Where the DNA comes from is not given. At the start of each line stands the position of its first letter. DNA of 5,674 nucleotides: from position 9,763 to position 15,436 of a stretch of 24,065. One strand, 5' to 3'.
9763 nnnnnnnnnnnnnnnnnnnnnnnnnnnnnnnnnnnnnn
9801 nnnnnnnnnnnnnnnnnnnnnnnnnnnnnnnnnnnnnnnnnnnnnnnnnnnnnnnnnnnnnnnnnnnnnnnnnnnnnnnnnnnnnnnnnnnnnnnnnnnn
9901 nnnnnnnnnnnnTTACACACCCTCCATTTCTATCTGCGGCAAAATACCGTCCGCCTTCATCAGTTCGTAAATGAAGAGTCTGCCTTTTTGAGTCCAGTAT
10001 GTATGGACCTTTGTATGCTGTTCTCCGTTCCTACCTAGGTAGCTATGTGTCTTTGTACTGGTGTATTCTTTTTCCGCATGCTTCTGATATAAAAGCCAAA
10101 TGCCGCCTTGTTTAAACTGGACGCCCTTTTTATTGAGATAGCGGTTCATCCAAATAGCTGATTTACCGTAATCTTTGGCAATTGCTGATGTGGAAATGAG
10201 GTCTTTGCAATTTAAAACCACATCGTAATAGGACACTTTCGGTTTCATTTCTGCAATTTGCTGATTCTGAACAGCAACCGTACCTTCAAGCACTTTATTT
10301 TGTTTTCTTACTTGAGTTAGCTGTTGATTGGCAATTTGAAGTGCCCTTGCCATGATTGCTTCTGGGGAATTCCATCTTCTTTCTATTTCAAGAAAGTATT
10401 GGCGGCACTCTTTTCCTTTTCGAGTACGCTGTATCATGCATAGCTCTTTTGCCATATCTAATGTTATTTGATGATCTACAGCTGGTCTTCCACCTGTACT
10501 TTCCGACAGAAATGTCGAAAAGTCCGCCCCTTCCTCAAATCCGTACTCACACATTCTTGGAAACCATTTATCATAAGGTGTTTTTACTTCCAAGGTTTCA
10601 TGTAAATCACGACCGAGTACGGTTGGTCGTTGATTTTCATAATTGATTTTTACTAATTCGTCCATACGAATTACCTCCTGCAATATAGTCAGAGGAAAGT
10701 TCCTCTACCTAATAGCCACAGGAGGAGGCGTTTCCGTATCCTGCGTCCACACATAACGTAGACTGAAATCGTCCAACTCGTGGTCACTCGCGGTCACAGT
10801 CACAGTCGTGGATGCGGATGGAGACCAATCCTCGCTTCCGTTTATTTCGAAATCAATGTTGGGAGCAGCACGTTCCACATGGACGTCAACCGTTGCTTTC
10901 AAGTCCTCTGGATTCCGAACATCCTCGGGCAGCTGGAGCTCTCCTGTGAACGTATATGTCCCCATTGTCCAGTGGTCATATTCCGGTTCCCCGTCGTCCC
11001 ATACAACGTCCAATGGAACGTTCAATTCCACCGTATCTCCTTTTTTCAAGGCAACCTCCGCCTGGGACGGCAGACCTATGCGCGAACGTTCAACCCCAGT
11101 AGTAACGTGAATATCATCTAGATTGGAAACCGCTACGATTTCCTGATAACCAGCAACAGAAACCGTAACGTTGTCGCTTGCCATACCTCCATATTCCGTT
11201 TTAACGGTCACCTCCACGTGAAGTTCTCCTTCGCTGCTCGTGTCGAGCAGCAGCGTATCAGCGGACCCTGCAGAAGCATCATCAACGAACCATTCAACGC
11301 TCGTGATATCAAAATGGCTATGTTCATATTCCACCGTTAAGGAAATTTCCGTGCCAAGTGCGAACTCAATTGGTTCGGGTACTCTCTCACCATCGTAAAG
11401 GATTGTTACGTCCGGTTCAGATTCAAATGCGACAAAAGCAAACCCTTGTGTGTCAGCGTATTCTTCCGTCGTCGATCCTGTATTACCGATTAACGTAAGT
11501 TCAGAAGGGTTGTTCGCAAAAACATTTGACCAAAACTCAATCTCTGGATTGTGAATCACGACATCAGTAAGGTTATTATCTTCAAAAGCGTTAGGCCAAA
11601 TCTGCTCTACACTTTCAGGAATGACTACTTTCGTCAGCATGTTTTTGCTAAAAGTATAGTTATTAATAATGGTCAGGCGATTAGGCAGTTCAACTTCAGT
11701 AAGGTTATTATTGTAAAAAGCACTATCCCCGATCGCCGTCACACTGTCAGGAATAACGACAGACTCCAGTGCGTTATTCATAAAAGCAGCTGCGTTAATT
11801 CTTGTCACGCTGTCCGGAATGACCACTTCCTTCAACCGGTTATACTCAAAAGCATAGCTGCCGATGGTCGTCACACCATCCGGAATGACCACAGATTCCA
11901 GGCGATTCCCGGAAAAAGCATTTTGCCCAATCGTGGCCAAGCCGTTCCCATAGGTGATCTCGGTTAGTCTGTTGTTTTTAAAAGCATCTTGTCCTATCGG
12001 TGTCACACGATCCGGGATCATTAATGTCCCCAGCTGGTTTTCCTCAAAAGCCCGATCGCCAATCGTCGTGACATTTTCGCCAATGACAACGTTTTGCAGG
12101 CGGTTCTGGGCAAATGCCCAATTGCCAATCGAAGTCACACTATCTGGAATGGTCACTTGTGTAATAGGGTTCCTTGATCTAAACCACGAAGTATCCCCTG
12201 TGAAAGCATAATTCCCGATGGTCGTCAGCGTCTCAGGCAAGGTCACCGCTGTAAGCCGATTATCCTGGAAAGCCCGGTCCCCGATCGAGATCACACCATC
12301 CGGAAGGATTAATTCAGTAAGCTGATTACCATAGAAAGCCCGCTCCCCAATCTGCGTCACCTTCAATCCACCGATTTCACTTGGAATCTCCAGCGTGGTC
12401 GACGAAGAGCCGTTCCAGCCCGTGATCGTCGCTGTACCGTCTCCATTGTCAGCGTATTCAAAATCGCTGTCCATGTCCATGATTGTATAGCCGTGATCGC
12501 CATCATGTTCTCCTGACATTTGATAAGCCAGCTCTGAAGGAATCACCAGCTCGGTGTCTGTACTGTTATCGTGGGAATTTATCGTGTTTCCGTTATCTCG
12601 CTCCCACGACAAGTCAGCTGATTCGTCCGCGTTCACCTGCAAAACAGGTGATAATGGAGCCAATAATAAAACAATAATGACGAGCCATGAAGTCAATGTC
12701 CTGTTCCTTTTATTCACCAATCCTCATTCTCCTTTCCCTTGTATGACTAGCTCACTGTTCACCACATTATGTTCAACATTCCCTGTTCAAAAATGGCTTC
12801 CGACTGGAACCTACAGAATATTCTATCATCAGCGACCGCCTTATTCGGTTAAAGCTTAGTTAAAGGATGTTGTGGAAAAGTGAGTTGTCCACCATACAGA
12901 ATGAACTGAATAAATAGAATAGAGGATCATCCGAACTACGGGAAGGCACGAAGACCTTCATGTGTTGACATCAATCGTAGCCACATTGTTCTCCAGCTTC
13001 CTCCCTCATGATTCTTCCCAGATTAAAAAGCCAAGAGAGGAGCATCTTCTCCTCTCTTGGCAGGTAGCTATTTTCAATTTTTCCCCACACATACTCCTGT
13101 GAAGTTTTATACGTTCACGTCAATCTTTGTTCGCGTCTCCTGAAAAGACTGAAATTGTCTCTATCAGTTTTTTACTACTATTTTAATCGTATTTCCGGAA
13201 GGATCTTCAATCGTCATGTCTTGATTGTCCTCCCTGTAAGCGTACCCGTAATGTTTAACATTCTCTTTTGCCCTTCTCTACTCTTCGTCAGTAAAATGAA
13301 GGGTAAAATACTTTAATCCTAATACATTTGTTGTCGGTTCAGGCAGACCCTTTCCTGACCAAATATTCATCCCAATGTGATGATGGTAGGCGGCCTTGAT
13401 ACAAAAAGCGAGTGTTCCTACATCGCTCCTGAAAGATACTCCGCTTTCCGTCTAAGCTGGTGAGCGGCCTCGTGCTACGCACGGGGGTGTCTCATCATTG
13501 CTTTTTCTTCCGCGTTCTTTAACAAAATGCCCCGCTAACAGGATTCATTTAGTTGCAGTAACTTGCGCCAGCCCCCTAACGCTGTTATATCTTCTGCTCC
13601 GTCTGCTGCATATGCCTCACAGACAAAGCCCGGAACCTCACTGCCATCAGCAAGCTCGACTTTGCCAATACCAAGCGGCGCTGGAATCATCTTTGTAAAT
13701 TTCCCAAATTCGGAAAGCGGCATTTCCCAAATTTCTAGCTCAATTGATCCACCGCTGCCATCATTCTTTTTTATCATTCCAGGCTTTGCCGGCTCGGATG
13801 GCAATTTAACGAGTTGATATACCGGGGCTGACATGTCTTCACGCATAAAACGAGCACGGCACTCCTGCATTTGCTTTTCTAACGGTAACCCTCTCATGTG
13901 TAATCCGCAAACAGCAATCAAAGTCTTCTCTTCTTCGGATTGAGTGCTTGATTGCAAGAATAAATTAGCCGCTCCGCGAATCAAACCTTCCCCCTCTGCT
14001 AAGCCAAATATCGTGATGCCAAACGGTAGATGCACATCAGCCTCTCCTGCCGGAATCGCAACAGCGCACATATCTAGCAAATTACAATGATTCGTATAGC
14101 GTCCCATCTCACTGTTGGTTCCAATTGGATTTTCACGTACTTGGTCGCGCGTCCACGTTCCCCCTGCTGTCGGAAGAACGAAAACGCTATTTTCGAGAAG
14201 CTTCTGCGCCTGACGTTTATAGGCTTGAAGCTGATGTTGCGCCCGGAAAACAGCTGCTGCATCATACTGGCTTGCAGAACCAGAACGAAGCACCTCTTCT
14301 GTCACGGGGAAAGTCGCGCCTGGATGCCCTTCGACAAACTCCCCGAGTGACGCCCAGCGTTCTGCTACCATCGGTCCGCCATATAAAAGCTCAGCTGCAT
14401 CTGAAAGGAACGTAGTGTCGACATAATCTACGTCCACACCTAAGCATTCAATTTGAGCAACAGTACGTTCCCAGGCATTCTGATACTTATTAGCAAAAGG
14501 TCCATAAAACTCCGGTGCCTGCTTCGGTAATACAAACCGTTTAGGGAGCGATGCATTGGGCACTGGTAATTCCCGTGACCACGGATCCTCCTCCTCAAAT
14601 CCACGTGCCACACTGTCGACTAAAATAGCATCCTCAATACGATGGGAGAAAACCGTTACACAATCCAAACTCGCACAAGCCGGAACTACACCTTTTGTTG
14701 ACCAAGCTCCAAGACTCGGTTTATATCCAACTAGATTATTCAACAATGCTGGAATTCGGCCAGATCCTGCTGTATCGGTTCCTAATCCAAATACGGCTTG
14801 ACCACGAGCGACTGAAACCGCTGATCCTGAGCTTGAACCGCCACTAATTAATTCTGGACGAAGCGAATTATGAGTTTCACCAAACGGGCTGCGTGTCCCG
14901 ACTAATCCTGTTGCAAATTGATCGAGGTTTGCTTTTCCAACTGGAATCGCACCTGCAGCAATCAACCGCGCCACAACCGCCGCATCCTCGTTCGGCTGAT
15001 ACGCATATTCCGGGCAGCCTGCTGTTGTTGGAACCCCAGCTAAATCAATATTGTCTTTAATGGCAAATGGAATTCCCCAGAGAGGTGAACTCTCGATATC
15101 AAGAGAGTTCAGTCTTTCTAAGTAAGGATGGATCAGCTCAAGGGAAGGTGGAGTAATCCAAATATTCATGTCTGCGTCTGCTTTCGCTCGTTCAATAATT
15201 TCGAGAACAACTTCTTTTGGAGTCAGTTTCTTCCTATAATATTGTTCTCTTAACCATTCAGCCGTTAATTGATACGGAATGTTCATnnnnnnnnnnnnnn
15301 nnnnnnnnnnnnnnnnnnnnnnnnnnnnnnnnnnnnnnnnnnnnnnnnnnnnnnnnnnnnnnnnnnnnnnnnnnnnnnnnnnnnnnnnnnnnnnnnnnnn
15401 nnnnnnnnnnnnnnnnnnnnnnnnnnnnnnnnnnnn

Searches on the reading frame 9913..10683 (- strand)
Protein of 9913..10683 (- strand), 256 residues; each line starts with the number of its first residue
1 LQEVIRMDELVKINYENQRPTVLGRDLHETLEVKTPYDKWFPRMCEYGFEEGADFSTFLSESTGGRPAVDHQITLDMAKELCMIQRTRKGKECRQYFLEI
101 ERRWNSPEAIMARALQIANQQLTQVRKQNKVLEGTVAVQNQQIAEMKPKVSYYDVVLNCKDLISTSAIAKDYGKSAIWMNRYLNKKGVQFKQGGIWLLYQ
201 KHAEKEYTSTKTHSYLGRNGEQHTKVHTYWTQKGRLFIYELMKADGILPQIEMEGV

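Call 5: search_protein_families(library=pfam, proteins=[window:9913-10683:-])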
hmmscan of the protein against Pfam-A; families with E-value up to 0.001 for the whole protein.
window:9913-10683:- (256 aa): 2 families
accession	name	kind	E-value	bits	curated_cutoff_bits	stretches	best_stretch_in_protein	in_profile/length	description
PF03374.19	ANT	-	3.1e-36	124.4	25.3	1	141-243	2-106/108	Phage antirepressor protein KilAC domain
PF08346.17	AntA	-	4.8e-26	91.6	27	1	22-87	1-68/68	AntA/AntB antirepressor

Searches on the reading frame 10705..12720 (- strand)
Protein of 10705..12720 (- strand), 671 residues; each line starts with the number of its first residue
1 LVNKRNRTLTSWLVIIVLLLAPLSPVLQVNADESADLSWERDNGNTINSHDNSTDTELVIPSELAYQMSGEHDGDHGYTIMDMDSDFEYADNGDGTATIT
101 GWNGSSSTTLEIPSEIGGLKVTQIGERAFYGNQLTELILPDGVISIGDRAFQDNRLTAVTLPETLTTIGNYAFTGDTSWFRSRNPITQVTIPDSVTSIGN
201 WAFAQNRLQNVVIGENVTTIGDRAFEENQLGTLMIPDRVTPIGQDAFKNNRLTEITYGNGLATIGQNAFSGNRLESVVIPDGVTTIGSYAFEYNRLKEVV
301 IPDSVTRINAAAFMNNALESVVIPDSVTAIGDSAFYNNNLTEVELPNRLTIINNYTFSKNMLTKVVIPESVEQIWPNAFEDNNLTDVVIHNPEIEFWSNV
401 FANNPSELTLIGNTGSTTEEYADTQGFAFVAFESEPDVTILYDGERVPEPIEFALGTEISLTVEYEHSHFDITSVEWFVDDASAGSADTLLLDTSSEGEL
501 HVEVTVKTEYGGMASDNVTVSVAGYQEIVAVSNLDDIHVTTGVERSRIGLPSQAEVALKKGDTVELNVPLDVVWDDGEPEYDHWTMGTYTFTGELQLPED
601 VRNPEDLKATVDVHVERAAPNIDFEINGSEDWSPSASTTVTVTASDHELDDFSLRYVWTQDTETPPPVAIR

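Call 5: search_protein_families(library=pfam, proteins=[window:10705-12720:-])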
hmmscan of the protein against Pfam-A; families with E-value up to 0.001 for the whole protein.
window:10705-12720:- (671 aa): 3 families
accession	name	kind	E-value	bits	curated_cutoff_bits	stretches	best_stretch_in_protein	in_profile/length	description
PF13306.12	LRR_5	-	1.1e-72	242.3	27.7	3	284-404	1-123/127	BspA type Leucine rich repeat region (6 copies)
PF05725.18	FNIP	-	4.7e-07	30.3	21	0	336-374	1-39/44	FNIP Repeat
PF07532.17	Big_4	-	9.3e-06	25.5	22.1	1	535-595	2-56/59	Bacterial Ig-like domain (group 4)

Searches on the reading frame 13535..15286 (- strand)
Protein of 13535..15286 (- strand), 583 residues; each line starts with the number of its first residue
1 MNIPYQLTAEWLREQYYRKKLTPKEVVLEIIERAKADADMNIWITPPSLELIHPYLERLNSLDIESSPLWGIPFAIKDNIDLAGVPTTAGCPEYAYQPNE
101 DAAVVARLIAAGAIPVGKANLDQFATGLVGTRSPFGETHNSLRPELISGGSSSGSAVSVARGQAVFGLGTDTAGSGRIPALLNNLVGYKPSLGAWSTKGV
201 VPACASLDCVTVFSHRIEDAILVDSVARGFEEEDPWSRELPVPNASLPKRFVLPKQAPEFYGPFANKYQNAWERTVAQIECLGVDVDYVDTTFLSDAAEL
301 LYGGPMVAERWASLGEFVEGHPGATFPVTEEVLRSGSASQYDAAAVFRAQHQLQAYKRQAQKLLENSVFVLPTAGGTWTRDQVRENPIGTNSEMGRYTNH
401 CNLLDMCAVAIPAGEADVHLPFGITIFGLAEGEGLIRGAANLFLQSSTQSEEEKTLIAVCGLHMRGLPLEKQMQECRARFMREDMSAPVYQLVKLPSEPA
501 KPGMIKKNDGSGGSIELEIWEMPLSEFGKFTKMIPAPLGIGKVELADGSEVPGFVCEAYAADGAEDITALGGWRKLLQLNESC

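Call 5: search_protein_families(library=pfam, proteins=[window:13535-15286:-])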
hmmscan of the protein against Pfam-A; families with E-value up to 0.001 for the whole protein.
window:13535-15286:- (583 aa): 2 families
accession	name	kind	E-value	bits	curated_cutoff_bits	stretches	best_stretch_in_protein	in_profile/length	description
PF01425.27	Amidase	-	1e-72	246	27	1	25-433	1-441/445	Amidase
PF21986.1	AH_C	-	9.3e-47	158.5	27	1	456-577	2-122/123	Allophanate hydrolase C-terminal domain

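Call 37: search_protein_families(library=ncbifam, proteins=[window:13535-15286:-])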
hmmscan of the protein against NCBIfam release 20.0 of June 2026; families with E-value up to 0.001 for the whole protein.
window:13535-15286:- (583 aa): 26 families (the best 25 are shown)
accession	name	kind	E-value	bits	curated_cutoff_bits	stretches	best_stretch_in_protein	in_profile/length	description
NF006043.0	PRK08186.1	subfamily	2.1e-204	680.3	487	1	6-579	6-596/600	allophanate hydrolase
TIGR02713.1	allophanate_hyd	equivalog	6.1e-187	622.6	511.05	1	41-577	2-562/563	allophanate hydrolase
NF005688.0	PRK07488.1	equivalog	6.2e-56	190.3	532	1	7-322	11-320/474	indoleacetamide hydrolase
TIGR00132.1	gatA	equivalog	4.6e-53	180.6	481.1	1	13-292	2-287/466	Asp-tRNA(Asn)/Glu-tRNA(Gln) amidotransferase subunit GatA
NF005460.0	PRK07056.1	subfamily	3.5e-52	177.9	447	1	56-430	61-436/457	amidase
NF004766.0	PRK06102.1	equivalog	3.9e-52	177.9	559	1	65-430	68-434/455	amidase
NF006631.0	PRK09201.1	equivalog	8.4e-43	146.7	461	1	59-239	62-244/466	AtzE family amidohydrolase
TIGR02715.1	amido_AtzE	subfamily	8.8e-42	143.6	425.75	1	66-238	62-236/452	AtzE family amidohydrolase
NF006169.0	PRK08310.1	equivalog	1.4e-41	143.2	391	1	64-442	21-390/395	amidase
NF004622.0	PRK05962.1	equivalog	1.3e-40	139.6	463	1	67-427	51-408/431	amidase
NF004717.0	PRK06061.1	equivalog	1.6e-38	132.6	498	1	65-442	77-463/483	amidase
NF005565.0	PRK07235.1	subfamily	1.9e-33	115.9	545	1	65-240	84-260/506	amidase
NF006006.0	PRK08137.1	equivalog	5.1e-33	114.7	534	1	65-243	97-282/529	amidase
NF005517.0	PRK07139.1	equivalog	1.6e-32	112.8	546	1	68-247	36-215/439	amidase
NF005300.0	PRK06828.1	subfamily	4.9e-32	111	494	1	7-236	13-257/491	amidase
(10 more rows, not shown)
